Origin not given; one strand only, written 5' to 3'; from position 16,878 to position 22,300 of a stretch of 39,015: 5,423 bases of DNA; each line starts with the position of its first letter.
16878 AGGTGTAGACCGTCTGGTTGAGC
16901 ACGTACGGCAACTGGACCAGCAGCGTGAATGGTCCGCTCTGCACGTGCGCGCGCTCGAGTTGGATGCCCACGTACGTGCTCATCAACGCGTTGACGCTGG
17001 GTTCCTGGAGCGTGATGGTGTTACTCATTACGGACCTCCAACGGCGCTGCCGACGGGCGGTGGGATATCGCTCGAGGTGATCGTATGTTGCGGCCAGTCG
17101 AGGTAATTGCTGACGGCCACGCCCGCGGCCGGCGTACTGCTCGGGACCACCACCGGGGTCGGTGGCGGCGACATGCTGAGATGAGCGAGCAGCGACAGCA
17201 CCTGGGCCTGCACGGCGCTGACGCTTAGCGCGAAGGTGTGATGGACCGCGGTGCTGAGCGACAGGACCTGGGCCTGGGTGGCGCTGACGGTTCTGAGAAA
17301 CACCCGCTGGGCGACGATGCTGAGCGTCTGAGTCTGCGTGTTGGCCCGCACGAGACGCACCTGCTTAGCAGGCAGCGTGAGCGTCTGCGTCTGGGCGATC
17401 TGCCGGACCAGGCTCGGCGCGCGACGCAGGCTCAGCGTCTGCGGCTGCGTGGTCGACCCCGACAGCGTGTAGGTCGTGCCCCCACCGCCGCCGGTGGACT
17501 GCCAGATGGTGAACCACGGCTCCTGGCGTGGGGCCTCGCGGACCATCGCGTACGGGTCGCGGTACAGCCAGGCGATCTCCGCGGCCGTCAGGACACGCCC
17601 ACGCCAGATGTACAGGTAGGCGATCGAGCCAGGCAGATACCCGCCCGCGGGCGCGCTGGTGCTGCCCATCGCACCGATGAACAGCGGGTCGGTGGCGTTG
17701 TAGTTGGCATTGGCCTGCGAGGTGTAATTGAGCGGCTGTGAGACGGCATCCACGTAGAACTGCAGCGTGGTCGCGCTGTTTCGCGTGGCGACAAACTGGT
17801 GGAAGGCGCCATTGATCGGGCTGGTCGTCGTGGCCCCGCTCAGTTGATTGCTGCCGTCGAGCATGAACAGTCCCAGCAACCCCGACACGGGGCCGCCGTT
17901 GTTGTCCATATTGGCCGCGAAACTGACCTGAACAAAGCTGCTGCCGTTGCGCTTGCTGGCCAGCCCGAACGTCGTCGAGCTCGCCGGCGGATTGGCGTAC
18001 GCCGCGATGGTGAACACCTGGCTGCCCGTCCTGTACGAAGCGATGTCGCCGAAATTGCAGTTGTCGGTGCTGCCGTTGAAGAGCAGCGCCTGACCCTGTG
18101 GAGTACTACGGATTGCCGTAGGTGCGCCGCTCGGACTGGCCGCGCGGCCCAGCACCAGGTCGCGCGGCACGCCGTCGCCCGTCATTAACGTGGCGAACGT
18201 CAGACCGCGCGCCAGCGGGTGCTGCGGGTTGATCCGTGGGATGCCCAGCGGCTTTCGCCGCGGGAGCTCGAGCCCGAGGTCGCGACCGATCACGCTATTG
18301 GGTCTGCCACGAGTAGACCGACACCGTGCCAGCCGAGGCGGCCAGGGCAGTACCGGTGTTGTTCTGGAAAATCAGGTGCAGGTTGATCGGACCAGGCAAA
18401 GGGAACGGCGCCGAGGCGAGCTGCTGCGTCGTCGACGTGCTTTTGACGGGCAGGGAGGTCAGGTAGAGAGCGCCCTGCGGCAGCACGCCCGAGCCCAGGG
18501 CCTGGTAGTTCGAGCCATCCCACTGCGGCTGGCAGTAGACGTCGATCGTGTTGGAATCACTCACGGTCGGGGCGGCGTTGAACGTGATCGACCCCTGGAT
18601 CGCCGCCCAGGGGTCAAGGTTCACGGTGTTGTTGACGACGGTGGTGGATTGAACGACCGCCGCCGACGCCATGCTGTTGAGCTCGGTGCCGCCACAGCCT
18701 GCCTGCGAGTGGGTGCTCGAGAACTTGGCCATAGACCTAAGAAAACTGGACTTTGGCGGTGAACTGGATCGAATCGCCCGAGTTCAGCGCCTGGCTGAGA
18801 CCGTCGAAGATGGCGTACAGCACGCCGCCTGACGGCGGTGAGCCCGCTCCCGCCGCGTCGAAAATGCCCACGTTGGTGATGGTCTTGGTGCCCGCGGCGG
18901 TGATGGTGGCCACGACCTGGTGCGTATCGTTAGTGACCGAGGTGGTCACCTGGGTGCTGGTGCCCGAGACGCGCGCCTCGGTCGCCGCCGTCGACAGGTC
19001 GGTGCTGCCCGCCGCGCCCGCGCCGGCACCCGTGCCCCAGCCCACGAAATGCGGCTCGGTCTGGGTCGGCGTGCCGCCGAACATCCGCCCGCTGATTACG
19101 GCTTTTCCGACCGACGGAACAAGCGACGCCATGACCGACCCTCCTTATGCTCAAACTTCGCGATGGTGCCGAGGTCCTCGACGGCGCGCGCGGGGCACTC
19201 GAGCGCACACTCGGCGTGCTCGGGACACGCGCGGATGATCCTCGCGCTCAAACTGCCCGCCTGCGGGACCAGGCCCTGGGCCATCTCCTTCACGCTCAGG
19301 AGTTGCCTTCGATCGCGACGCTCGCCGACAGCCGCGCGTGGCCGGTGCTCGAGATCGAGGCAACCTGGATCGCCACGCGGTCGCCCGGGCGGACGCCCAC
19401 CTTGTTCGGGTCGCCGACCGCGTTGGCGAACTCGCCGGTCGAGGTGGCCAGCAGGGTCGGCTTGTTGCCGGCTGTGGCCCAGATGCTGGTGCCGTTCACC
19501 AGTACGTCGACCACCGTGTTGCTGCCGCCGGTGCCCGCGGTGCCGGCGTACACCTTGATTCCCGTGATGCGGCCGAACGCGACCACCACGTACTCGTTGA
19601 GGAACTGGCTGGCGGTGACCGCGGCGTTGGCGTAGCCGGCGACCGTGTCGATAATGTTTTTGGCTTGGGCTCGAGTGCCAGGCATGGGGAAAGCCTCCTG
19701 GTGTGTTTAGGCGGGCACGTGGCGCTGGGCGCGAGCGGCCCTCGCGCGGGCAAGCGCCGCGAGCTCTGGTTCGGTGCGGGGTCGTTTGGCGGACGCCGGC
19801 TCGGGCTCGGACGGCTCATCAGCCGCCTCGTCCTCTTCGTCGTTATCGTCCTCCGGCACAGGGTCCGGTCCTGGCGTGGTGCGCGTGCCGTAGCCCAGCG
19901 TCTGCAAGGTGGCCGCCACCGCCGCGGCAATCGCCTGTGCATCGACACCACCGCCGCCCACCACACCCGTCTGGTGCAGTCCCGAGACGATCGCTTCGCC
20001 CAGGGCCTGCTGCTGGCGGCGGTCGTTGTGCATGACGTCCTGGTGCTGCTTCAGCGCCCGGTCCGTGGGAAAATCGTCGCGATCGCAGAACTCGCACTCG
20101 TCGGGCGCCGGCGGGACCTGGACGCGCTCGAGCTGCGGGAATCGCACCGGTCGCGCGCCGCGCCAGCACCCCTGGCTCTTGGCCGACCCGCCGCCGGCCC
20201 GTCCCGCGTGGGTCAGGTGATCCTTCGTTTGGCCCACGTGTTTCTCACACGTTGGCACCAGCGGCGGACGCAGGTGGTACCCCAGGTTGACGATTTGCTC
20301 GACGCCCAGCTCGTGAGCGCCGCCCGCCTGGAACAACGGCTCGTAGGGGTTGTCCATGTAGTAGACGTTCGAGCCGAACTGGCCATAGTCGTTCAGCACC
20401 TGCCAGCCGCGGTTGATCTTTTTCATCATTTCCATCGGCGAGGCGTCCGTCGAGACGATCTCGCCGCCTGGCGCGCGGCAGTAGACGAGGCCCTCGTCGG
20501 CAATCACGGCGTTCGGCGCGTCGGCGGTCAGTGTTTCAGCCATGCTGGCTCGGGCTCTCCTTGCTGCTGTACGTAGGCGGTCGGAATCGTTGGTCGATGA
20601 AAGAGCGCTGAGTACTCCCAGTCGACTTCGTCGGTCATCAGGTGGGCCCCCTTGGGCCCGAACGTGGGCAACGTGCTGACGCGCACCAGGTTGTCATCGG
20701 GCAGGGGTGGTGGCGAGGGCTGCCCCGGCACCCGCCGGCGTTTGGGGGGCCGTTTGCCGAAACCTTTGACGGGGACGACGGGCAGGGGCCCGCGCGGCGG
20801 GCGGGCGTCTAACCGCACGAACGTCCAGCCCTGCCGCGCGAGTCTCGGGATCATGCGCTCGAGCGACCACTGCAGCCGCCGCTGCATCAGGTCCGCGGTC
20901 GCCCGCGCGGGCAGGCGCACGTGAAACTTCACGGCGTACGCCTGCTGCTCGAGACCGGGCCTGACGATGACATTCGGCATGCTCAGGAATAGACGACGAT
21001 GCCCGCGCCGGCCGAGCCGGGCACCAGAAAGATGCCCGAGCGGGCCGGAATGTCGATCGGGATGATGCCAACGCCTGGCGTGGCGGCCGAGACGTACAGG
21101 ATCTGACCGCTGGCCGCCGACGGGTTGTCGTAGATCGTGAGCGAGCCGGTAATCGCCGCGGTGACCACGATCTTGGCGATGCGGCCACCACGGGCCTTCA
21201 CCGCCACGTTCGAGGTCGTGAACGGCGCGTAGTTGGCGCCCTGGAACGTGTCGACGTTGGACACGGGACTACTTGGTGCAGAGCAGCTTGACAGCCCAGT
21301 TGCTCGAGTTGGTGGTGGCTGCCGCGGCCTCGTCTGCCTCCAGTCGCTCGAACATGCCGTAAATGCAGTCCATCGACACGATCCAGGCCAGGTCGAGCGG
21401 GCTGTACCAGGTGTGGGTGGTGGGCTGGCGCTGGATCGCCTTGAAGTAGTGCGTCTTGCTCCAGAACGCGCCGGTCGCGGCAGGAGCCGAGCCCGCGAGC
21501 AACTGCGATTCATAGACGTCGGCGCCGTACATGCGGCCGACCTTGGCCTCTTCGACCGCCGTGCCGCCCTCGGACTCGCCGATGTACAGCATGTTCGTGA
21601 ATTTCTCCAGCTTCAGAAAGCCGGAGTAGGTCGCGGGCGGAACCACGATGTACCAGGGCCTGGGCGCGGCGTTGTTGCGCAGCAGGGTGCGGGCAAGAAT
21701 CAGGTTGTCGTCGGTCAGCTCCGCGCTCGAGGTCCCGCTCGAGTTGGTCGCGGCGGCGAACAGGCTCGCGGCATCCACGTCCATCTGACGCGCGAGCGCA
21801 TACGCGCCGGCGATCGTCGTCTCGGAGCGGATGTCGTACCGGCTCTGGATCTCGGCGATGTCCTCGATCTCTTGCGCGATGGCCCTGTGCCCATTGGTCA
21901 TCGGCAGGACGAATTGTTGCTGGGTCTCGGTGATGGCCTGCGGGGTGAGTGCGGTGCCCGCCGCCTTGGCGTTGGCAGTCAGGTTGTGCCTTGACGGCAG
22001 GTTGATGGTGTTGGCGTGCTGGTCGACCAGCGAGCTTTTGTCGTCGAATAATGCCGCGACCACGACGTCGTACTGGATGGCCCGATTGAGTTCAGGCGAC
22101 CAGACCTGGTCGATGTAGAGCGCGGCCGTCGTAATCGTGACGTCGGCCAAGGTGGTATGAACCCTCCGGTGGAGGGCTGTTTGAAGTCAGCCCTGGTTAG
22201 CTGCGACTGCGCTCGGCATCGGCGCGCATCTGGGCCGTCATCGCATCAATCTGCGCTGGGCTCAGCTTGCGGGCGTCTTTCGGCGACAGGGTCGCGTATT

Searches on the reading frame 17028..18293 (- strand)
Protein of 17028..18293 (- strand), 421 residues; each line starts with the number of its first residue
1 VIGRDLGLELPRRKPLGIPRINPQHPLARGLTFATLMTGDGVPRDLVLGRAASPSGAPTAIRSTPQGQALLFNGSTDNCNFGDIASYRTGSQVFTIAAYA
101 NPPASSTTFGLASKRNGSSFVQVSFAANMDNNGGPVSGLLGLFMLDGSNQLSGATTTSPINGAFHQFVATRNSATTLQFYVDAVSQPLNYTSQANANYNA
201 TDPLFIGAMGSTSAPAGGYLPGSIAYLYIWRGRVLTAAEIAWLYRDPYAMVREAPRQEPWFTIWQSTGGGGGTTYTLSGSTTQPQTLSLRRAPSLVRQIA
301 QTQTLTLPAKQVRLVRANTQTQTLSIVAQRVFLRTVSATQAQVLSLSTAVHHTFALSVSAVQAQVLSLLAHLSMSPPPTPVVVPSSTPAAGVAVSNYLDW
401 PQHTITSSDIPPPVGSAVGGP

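Call 7: search_protein_families(library=phrogs, proteins=[window:17028-18293:-], max_evalue=0.001)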
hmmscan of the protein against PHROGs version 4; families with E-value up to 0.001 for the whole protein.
window:17028-18293:- (421 aa): 2 families
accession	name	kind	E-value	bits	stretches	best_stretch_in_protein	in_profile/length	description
phrog_8510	-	head and packaging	0.00019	20.3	1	72-240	1175-1335/1348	virion structural protein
phrog_24074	-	unknown function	0.00063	19.1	1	67-219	457-599/892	-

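Call 8: search_protein_families(library=pfam, proteins=[window:17028-18293:-], max_evalue=0.01)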
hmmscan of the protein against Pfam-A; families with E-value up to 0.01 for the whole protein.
window:17028-18293:- (421 aa): 1 family
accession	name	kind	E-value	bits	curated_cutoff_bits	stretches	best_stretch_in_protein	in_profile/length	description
PF13385.13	Laminin_G_3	-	3.3e-11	44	27.6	1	74-241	2-151/151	Concanavalin A-like lectin/glucanases superfamily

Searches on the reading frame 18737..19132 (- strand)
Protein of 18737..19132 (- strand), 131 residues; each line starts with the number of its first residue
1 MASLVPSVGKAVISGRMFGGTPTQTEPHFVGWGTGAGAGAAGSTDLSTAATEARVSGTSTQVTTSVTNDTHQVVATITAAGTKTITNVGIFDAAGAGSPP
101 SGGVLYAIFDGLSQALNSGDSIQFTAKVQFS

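Call 29: search_protein_families(library=pfam, proteins=[window:18737-19132:-], max_evalue=0.01)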
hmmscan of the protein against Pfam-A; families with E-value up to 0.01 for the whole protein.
window:18737-19132:- (131 aa): 1 family
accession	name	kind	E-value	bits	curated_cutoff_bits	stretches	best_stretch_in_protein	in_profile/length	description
PF23140.1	Gp80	-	0.00037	21.3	27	1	20-126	18-122/128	Podophage GP4 fiber I protein gp80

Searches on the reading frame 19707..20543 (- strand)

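Call 7: search_protein_families(library=phrogs, proteins=[window:19707-20543:-], max_evalue=0.001)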
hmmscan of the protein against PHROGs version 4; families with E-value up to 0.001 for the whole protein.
window:19707-20543:- (278 aa): 0 families

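Call 8: search_protein_families(library=pfam, proteins=[window:19707-20543:-], max_evalue=0.01)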
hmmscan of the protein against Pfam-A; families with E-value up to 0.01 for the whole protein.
window:19707-20543:- (278 aa): 1 family
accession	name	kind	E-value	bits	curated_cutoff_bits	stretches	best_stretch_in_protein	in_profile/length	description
PF05887.16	Trypan_PARP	-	0.0023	18.4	100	1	223-260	70-108/134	Procyclic acidic repetitive protein (PARP)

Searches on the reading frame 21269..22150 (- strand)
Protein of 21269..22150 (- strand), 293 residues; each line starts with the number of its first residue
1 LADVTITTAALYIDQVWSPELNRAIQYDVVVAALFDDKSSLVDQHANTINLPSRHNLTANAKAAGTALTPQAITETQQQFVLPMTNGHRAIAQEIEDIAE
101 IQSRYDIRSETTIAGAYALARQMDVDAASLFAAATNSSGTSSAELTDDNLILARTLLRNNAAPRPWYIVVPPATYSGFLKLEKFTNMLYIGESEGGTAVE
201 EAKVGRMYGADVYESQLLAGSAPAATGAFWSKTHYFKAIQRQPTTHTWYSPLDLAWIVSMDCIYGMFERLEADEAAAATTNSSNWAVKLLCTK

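Call 29: search_protein_families(library=pfam, proteins=[window:21269-22150:-], max_evalue=0.01)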
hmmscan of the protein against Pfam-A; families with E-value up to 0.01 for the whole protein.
window:21269-22150:- (293 aa): 2 families
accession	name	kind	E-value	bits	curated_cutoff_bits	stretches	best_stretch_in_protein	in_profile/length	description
PF19821.5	Phage_capsid_2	-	7e-07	29.2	25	1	46-192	36-201/293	Phage capsid protein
PF25209.1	Phage_capsid_4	-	0.00066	20.5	27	1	65-222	57-198/262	Phage capsid protein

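Call 79: find_related_loci(query=window:21269-22150:-, collection=genome_contigs, flank=10000)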
Query window:21269-22150:- (293 aa) in genome_contigs; peptide patterns used: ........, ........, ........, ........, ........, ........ (x = any residue, [..] = any of these).
88 stretches matched a pattern, but none encodes a relative of the query by tblastn (E <= 1e-3).
